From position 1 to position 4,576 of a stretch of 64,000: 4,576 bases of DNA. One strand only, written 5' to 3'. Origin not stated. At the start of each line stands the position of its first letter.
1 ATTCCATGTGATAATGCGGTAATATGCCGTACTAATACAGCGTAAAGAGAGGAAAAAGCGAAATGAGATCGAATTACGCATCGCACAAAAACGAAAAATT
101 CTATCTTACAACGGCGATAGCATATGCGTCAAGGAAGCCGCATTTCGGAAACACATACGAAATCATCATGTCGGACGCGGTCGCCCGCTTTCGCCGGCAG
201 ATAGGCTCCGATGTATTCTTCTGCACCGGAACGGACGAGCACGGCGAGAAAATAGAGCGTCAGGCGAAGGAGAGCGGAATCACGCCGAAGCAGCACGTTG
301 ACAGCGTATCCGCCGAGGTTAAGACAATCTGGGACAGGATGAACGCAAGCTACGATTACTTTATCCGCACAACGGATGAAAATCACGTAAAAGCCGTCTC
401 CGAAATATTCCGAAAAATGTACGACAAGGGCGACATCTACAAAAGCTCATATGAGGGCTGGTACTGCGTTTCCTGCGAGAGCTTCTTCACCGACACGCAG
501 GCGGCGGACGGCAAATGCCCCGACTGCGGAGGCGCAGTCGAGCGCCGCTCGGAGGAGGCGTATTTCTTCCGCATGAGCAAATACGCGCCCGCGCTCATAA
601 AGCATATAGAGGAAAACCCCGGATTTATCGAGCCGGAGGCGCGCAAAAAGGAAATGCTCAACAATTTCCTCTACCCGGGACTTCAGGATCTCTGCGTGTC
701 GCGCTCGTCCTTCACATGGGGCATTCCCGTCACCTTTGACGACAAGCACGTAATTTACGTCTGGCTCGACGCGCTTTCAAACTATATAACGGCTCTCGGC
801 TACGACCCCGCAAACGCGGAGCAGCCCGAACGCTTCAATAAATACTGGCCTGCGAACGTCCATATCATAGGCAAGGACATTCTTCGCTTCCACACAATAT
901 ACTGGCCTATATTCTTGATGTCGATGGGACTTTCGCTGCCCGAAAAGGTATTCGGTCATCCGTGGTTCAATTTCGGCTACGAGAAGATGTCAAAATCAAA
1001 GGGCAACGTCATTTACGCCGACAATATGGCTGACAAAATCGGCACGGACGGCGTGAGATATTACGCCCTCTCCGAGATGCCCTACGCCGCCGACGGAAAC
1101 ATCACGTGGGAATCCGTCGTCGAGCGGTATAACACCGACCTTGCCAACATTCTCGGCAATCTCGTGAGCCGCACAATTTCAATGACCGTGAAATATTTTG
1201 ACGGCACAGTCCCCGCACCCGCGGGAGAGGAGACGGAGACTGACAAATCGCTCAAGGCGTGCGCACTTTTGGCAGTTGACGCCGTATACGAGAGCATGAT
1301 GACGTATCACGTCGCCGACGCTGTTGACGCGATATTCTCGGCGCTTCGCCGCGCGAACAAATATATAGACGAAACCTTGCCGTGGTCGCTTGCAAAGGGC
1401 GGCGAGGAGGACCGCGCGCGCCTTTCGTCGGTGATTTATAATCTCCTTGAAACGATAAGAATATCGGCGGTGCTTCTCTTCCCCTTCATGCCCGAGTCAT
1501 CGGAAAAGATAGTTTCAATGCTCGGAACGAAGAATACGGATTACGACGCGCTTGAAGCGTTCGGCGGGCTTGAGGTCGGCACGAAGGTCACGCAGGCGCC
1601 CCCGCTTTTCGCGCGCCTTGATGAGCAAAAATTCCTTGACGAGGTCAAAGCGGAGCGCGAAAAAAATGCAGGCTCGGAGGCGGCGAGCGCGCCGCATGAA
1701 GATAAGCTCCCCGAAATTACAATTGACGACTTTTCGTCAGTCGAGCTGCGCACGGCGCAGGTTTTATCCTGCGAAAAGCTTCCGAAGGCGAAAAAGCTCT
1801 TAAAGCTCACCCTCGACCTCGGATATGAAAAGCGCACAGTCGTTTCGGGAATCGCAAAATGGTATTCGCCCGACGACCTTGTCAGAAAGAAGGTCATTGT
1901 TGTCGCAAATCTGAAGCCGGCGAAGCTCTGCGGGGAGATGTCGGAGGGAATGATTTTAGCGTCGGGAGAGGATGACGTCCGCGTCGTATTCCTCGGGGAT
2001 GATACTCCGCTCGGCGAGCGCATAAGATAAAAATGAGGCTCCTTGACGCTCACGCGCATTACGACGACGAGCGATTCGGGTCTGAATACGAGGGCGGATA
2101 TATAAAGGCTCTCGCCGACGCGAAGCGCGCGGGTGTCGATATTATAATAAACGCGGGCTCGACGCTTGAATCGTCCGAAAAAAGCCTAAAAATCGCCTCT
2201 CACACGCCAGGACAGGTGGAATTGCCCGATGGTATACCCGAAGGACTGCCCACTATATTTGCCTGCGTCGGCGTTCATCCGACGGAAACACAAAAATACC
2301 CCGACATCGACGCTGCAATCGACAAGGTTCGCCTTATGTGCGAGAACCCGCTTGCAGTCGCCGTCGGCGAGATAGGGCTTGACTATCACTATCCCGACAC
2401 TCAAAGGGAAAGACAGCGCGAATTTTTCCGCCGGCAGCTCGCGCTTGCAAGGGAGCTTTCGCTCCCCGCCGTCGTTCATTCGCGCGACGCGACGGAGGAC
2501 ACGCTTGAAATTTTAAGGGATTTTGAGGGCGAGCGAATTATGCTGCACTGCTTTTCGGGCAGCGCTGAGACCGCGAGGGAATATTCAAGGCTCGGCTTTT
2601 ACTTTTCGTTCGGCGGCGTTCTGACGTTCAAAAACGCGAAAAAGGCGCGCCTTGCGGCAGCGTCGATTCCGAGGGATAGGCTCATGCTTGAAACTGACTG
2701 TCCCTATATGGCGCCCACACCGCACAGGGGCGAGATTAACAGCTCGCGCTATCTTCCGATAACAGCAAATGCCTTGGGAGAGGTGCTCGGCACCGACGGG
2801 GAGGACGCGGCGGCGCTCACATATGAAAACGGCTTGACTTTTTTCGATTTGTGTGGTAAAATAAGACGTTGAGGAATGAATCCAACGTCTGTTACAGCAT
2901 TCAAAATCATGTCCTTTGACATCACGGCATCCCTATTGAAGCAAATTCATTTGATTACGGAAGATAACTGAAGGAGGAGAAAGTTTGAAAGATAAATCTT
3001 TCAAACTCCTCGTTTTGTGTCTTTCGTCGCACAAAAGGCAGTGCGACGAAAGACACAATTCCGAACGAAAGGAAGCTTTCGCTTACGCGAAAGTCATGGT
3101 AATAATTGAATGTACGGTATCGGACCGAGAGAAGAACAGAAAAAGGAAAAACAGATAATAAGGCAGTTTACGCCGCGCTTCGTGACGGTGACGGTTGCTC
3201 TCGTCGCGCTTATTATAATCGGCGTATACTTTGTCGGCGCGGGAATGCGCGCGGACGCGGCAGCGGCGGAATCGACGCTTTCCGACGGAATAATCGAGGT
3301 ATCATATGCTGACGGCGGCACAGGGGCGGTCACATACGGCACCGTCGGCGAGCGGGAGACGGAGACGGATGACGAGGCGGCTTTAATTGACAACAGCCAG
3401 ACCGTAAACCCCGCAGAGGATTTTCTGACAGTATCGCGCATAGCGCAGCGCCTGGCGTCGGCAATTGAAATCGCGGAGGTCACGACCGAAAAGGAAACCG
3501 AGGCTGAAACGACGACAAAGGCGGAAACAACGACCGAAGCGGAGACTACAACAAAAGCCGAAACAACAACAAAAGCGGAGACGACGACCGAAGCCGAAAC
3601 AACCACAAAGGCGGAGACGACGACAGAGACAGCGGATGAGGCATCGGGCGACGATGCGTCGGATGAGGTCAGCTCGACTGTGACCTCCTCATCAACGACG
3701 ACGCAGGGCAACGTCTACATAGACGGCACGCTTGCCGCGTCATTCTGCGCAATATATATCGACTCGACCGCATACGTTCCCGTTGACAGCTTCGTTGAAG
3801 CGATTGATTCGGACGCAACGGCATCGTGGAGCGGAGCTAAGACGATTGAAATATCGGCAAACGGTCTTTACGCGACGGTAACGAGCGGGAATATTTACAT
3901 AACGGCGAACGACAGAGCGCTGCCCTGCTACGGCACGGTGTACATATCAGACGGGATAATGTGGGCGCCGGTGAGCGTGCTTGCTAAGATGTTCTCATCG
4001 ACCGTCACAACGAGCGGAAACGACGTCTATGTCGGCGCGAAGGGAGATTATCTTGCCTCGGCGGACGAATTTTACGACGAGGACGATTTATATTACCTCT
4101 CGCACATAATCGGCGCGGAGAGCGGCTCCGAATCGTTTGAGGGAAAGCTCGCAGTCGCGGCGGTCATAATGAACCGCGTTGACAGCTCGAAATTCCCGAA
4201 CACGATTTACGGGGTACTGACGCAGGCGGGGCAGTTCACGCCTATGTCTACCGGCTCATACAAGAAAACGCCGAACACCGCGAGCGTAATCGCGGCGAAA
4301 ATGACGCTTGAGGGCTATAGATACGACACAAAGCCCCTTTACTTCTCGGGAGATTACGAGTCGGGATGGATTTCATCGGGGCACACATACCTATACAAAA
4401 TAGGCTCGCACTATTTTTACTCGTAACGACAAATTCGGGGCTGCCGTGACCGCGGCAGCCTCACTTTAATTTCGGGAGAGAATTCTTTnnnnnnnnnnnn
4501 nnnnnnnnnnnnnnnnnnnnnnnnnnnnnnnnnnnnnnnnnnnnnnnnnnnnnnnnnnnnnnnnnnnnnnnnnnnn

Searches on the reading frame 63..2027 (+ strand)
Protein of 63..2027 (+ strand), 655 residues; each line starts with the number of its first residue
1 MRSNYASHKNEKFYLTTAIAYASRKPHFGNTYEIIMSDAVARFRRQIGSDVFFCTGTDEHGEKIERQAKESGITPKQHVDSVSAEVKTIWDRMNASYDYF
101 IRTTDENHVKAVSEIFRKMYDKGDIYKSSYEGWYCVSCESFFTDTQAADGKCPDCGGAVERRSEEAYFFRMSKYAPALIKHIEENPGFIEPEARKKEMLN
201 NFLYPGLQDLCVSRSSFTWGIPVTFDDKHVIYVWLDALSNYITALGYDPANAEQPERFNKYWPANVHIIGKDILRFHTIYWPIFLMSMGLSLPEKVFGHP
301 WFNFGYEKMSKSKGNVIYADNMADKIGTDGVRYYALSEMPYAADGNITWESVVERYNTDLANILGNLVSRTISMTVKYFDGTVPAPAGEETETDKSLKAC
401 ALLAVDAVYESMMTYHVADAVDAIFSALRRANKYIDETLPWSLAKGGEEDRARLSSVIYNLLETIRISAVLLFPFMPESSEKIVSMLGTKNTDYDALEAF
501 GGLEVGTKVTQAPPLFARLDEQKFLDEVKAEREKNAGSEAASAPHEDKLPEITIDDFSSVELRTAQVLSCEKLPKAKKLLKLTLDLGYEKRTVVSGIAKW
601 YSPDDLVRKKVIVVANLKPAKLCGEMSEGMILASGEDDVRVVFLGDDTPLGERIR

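Call 96: search_protein_families(library=pfam, alignment_id=A4, max_evalue=0.00001)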
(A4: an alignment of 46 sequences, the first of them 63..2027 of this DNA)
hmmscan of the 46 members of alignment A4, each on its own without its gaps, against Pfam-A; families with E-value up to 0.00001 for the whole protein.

A. member 1, window:63-2027:+ (655 aa): 5 families
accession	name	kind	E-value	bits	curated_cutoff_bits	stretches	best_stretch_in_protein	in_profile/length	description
PF09334.17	tRNA-synt_1g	-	1.5e-111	373.4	20.1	2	155-371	172-390/391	tRNA synthetases class I (M)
PF00133.28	tRNA-synt_1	-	7.1e-31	107.8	22.7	2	7-224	19-244/414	tRNA synthetases class I (I, L, M and V)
PF01588.26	tRNA_bind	-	8e-28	96.8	27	1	562-652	1-95/96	Putative tRNA binding domain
PF19303.5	Anticodon_3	-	5.8e-11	42.9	23.5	1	387-523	4-139/152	Anticodon binding domain of methionyl tRNA ligase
PF01406.26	tRNA-synt_1e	-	5.3e-09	36.3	27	0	10-130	9-126/301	tRNA synthetases class I (C) catalytic domain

B. families by the number of members that match (of 46 scanned): 79 families (the first 25 are shown)
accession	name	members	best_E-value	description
PF13306.12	LRR_5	2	6.3e-108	BspA type Leucine rich repeat region (6 copies)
PF17762.8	HTH_ParB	2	9.2e-36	ParB HTH domain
PF02195.25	ParB_N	2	1.1e-30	ParB N-terminal domain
PF04055.27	Radical_SAM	2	1.6e-27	Radical SAM superfamily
PF00919.26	UPF0004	2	1.4e-25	Uncharacterized protein family UPF0004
PF09508.16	Lact_bio_phlase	1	3.9e-180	Lacto-N-biose phosphorylase N-terminal TIM barrel domain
PF00154.27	RecA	1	3.3e-138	recA bacterial DNA recombination protein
PF09334.17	tRNA-synt_1g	1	1.5e-111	tRNA synthetases class I (M)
PF14262.12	Cthe_2159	1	1.1e-77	Carbohydrate-binding domain-containing protein Cthe_2159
PF17385.8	LBP_M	1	3e-72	Lacto-N-biose phosphorylase central domain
PF01026.27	TatD_DNase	1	6.8e-70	TatD related DNase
PF13614.12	AAA_31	1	3.7e-65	AAA domain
PF01668.23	SmpB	1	7.3e-60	SmpB protein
PF13561.12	adh_short_C2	1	2.2e-58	Enoyl-(Acyl carrier protein) reductase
PF03808.19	Glyco_tran_WecG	1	7.1e-57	Glycosyl transferase WecG/TagA/CpsF family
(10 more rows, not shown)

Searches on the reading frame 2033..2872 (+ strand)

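Call 20: search_protein_families(library=pfam, proteins=[window:2033-2872:+])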
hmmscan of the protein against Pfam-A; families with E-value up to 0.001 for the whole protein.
window:2033-2872:+ (279 aa): 2 families
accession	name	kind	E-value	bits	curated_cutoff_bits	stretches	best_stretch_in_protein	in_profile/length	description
PF01026.27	TatD_DNase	-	6.8e-70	235.8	27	1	5-271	2-252/253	TatD related DNase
PF04909.20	Amidohydro_2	-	0.00028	21.2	26.4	1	120-235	116-259/289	Amidohydrolase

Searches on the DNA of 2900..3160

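Call 56: search_rna_families(source=window, start=2900, end=3160, threshold=evalue, max_evalue=1)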
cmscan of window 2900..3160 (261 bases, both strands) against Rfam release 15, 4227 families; matches with E-value up to 1: 9.
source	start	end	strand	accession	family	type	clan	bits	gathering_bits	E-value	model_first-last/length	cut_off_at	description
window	3014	3059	-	RF03578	mir-3910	Gene; miRNA;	-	22.9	95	0.021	1-82/82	no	mir-3910 microRNA precursor family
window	3012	3061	-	RF03323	mir-3613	Gene; miRNA;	-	22.4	91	0.015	19-67/86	no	mir-3613 microRNA precursor family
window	3014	3059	+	RF03578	mir-3910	Gene; miRNA;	-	22.4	95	0.031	1-82/82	no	mir-3910 microRNA precursor family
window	2943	3016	-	RF04348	Plastid-psbM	Cis-reg;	-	21.6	52.7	0.76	1-79/79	no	Plastid-psbM 3UTR RNA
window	3013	3060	-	RF00898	mir-242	Gene; miRNA;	-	20.1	54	0.11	1-77/77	no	mir-242 microRNA precursor family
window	3017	3056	-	RF03906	mir-3199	Gene; miRNA;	-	18.5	100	0.87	1-87/87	no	mir-3199 microRNA precursor family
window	3012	3061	-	RF03816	MIR6297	Gene; miRNA;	-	18.2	114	0.66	1-107/107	no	MIR6297 microRNA precursor family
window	3015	3058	-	RF04099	MIR837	Gene; miRNA;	-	17.2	117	0.67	1-122/122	no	MIR837 microRNA precursor family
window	3015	3058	-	RF03469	mir-1179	Gene; miRNA;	-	16.9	80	0.79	18-63/82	no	mir-1179 microRNA precursor family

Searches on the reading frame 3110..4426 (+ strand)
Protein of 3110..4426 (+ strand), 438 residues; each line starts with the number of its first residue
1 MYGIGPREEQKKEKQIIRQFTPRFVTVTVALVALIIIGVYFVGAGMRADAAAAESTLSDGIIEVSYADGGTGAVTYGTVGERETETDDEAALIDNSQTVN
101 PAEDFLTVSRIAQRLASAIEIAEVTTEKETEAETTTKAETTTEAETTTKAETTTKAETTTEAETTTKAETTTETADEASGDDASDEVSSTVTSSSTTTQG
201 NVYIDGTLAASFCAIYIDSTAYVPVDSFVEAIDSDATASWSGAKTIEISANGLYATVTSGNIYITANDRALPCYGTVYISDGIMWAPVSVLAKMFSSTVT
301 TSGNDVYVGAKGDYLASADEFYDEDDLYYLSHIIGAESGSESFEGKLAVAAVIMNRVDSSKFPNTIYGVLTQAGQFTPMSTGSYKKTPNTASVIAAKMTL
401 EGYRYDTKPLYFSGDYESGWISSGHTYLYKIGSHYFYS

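Call 20: search_protein_families(library=pfam, proteins=[window:3110-4426:+])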
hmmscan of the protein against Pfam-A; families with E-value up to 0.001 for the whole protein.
window:3110-4426:+ (438 aa): 2 families
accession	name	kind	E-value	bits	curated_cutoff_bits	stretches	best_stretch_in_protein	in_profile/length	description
PF07486.17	Hydrolase_2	-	1.4e-23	83.9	27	1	341-437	2-100/100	Cell Wall Hydrolase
PF07833.16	Cu_amine_oxidN1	-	1.4e-08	35.1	24.2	1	214-304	13-102/108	Copper amine oxidase N-terminal domain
